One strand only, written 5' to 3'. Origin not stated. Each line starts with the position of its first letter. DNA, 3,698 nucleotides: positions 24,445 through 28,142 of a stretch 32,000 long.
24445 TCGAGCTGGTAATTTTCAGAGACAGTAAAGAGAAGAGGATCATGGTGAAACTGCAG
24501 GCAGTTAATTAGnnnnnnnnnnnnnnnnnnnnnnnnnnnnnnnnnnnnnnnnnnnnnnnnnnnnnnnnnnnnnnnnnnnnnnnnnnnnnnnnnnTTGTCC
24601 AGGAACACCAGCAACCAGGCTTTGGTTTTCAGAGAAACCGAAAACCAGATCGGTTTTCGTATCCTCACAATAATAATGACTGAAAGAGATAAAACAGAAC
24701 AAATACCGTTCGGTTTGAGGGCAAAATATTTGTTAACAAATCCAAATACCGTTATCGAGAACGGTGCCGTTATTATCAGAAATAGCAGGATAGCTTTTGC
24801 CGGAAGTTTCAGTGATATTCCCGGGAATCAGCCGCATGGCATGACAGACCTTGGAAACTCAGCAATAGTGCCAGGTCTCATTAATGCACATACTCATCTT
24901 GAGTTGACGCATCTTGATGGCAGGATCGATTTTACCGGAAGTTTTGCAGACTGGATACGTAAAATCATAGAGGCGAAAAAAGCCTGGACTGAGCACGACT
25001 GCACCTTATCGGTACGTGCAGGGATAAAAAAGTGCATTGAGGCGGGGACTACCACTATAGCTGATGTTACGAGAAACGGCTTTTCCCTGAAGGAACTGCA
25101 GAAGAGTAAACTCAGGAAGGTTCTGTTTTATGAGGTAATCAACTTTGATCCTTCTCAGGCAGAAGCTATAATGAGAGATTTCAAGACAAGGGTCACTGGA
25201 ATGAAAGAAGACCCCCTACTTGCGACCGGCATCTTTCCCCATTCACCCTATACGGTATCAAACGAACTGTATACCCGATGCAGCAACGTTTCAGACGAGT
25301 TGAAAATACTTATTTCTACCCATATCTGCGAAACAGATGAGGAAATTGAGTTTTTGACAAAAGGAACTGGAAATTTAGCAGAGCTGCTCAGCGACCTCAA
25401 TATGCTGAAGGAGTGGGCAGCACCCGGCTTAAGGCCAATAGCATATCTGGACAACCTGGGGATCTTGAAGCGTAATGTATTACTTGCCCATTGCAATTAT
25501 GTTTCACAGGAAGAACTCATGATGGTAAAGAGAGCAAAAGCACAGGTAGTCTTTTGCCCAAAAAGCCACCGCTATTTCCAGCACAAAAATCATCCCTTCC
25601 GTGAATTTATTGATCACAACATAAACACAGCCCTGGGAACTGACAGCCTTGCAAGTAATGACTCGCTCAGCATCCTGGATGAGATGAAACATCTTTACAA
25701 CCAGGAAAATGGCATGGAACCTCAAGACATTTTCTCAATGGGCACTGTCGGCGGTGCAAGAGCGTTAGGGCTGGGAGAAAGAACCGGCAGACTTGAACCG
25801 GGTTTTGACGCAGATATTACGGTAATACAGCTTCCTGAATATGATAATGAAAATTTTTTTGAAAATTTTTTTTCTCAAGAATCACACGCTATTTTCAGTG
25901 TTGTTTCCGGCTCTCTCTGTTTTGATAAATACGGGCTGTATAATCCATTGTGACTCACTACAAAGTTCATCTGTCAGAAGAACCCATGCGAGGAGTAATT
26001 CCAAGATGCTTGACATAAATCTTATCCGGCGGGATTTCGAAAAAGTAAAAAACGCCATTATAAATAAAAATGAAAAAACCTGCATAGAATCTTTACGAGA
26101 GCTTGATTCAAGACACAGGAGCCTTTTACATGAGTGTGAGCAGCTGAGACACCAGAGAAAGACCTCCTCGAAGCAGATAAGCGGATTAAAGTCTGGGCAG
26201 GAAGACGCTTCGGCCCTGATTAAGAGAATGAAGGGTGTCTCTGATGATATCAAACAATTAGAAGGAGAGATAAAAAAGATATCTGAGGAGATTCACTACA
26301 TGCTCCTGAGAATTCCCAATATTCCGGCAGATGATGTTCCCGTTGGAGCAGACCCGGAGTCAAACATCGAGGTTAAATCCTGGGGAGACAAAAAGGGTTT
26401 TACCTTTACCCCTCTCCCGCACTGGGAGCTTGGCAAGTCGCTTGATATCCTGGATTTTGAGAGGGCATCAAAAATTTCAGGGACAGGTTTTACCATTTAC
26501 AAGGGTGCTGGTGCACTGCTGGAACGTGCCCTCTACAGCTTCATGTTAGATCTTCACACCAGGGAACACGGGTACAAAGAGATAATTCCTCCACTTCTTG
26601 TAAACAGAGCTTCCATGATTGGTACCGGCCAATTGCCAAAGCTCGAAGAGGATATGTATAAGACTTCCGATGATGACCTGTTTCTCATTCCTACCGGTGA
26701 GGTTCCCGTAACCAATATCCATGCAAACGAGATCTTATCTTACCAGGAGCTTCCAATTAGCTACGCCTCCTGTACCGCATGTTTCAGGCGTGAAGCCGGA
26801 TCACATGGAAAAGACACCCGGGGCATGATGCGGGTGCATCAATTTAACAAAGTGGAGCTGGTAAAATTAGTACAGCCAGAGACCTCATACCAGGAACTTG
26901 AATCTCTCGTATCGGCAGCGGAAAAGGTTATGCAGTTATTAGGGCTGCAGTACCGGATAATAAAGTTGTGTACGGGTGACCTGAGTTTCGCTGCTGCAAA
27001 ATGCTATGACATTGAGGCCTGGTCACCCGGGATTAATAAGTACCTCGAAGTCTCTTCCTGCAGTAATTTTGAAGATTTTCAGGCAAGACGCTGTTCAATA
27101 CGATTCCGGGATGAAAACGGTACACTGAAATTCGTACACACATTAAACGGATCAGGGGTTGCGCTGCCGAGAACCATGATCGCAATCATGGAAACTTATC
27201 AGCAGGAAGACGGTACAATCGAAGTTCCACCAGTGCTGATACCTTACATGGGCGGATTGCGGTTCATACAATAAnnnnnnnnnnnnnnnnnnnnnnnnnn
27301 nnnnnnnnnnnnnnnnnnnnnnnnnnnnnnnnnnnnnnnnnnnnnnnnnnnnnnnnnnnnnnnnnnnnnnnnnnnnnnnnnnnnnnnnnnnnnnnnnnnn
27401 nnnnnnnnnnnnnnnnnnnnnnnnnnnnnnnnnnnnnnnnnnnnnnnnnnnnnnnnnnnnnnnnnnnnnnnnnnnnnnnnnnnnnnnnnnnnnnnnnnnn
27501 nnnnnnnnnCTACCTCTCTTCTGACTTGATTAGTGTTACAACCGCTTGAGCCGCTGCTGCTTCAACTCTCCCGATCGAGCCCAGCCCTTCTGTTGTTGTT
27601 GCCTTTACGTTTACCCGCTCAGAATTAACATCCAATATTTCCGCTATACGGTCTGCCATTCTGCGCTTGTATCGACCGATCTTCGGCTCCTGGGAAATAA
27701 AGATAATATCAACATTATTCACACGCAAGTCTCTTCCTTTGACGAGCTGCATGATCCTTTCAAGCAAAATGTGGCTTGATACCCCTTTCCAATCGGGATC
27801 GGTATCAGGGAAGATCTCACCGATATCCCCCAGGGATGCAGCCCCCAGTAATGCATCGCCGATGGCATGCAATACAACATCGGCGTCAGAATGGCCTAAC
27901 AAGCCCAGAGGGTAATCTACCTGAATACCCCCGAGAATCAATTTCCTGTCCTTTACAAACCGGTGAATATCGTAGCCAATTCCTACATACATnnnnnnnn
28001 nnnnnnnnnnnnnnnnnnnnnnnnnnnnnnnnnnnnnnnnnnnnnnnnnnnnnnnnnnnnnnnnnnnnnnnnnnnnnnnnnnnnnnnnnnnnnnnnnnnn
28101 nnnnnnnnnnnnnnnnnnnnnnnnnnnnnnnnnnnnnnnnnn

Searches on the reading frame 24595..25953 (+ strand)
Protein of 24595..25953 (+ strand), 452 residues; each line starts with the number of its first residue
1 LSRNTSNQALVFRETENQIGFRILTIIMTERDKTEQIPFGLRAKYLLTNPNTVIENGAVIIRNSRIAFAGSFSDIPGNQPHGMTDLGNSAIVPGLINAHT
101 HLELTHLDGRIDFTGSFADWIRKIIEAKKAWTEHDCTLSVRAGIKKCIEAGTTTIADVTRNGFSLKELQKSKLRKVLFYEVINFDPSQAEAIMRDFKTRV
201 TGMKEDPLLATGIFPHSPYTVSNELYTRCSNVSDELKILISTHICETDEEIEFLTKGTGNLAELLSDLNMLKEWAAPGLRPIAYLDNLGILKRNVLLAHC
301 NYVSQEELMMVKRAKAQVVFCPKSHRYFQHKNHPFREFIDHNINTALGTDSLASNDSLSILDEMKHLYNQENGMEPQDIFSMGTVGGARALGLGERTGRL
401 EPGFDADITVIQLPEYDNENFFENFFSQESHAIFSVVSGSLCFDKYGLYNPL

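Call 21: search_protein_families(library=ncbifam, proteins=[window:24595-25953:+], max_evalue=0.00001)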
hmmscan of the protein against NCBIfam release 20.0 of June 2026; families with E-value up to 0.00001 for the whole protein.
window:24595-25953:+ (452 aa): 27 families (the best 25 are shown)
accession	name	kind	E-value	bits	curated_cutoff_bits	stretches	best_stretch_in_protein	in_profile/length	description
NF006269.1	PRK08418.1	equivalog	8e-59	199.4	320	1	42-418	5-382/408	aminofutalosine deaminase family hydrolase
NF006549.0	PRK09045.1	equivalog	2.8e-52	177.9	540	1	34-424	5-391/444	TRZ/ATZ family hydrolase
NF004701.0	PRK06038.1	equivalog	2.1e-44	152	609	1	43-436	10-386/432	N-ethylammeline chlorohydrolase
NF005557.0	PRK07228.1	equivalog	2.2e-42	145.3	522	1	43-416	8-379/445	5'-deoxyadenosine deaminase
NF006252.0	PRK08393.1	equivalog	1.4e-39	136.3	617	2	277-414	223-365/424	N-ethylammeline chlorohydrolase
NF006055.0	PRK08203.1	equivalog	6.9e-36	123.8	532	2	206-416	199-395/455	8-oxoguanine deaminase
NF004995.0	PRK06380.1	subfamily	5.6e-35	121.1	567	1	51-413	16-362/418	metal-dependent hydrolase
TIGR02967.1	guan_deamin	equivalog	1.5e-34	119.7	375.4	1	53-417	3-366/401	guanine deaminase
NF005211.0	PRK06687.1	equivalog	9.7e-30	103.7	703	1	53-427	18-387/419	TRZ/ATZ family protein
NF006679.0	PRK09228.1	subfamily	4.8e-29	101.4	351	1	286-415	257-389/433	guanine deaminase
NF012037.0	PRK15493.1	equivalog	6.1e-26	91.2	779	1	48-412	14-372/435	bifunctional S-methyl-5'-thioadenosine deaminase/S-adenosylhomocysteine deaminase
NF004801.0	PRK06151.1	subfamily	2.6e-25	89.2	416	1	196-416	195-406/491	chlorohydrolase family protein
NF005540.0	PRK07203.1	equivalog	4.3e-25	88.2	444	1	49-413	14-379/444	putative aminohydrolase SsnA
NF006056.0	PRK08204.1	subfamily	1.2e-24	86.9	391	2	281-412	233-380/449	hypothetical protein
NF009059.0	PRK12393.1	equivalog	6.8e-22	77.8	543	1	278-415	256-398/460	amidohydrolase family protein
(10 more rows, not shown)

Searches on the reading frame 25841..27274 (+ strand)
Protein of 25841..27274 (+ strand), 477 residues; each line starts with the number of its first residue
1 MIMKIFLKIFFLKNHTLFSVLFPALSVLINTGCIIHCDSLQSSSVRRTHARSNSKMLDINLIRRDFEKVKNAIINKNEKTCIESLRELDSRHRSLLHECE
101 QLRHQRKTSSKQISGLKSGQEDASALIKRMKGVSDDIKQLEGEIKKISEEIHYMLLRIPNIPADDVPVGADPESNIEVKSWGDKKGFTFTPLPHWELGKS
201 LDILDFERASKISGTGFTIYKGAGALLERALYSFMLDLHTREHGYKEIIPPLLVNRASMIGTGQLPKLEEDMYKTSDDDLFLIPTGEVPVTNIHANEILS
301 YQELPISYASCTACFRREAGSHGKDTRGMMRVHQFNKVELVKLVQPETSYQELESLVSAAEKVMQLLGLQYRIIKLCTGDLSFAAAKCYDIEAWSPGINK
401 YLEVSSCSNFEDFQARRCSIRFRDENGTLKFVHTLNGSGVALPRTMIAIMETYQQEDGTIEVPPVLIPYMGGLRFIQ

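Call 21: search_protein_families(library=ncbifam, proteins=[window:25841-27274:+], max_evalue=0.00001)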
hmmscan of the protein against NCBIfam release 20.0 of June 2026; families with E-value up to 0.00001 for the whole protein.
window:25841-27274:+ (477 aa): 7 families
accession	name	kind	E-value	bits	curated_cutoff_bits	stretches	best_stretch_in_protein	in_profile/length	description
TIGR00414.1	serS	equivalog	2.6e-158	527.4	301.65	1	56-470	1-418/418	serine--tRNA ligase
TIGR00418.1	thrS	equivalog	1.1e-19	70.8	383.65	1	193-378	172-353/565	threonine--tRNA ligase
NF002120.0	PRK00960.1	equivalog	9.3e-09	34.4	611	0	295-372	326-400/518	serine--tRNA ligase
TIGR00408.1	proS_fam_I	equivalog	5e-07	29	437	1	277-460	97-275/475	proline--tRNA ligase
TIGR00415.1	serS_MJ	equivalog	1.5e-06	27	489.55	0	281-372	310-397/518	serine--tRNA ligase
NF006625.0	PRK09194.1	equivalog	4.7e-06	25.8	558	0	243-381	64-202/559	proline--tRNA ligase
TIGR00409.1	proS_fam_II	equivalog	7.3e-06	25.1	306.7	0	276-382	100-203/568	proline--tRNA ligase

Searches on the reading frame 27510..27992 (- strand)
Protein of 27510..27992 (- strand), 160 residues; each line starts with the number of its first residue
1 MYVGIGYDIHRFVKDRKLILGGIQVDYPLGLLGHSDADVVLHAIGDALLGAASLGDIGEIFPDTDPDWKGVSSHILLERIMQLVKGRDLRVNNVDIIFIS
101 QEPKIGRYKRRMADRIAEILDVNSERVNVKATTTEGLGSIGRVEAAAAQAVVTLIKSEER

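Call 21: search_protein_families(library=ncbifam, proteins=[window:27510-27992:-], max_evalue=0.00001)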
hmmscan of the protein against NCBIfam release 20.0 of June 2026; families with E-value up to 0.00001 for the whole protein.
window:27510-27992:- (160 aa): 2 families
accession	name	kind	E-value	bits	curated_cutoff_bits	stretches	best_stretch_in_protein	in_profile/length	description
NF006899.0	PRK09382.1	equivalog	8.5e-65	219.3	417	1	2-157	227-382/387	bifunctional 2-C-methyl-D-erythritol 4-phosphate cytidylyltransferase/2-C-methyl-D-erythritol 2,4-cyclodiphosphate synthase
TIGR00151.1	ispF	equivalog_domain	8.4e-59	198.1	116.45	1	3-156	2-155/155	2-C-methyl-D-erythritol 2,4-cyclodiphosphate synthase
